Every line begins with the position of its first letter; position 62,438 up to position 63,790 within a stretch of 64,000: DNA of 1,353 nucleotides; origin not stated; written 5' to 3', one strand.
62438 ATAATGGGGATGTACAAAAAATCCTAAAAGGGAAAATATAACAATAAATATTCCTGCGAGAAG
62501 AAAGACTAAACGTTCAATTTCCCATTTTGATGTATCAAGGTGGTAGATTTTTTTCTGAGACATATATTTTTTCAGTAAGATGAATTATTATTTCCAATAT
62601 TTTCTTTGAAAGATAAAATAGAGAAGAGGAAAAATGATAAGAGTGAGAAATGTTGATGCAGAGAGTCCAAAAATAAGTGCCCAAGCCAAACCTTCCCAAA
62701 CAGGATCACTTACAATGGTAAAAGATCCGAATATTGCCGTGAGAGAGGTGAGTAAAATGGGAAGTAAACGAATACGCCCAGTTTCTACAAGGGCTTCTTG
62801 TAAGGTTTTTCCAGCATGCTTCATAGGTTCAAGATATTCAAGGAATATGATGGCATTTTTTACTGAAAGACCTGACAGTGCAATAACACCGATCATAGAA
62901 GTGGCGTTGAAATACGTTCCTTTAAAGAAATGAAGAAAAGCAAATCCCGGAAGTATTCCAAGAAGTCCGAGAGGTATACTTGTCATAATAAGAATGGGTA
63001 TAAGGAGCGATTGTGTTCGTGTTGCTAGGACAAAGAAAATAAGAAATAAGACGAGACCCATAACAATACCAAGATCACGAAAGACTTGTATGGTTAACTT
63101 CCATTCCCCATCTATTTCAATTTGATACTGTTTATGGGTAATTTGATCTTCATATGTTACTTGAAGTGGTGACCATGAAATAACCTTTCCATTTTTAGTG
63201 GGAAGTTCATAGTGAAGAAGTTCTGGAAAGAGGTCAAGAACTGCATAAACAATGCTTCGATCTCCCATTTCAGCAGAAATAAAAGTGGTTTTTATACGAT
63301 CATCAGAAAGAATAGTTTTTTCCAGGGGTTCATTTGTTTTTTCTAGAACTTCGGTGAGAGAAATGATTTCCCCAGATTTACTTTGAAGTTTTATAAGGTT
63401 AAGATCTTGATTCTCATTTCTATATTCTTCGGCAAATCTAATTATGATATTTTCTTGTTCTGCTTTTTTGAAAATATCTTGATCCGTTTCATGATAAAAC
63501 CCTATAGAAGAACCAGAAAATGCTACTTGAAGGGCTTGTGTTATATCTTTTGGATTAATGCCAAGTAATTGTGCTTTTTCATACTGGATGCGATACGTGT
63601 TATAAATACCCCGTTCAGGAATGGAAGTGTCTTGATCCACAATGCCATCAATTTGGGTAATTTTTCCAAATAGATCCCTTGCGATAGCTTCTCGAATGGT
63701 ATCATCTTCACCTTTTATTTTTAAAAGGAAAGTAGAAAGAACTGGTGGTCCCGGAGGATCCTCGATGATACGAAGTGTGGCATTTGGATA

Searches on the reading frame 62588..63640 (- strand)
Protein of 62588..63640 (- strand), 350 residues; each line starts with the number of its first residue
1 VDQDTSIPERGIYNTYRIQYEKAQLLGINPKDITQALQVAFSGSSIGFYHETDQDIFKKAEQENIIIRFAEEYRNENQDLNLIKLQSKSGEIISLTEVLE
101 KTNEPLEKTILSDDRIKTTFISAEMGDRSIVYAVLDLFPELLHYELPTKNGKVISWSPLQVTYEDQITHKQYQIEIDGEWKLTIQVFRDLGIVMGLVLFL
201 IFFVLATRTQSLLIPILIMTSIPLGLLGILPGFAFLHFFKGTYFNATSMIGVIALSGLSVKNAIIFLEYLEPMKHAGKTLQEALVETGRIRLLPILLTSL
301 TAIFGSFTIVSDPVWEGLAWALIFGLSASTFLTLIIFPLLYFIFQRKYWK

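Call 12: search_protein_families(library=pfam, proteins=[window:62588-63640:-], max_evalue=0.001)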
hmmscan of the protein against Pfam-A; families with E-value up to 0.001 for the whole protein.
window:62588-63640:- (350 aa): 1 family
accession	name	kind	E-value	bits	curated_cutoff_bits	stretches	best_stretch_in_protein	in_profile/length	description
PF00873.25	ACR_tran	-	5.2e-40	137.5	28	1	16-344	718-1020/1021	AcrB/AcrD/AcrF family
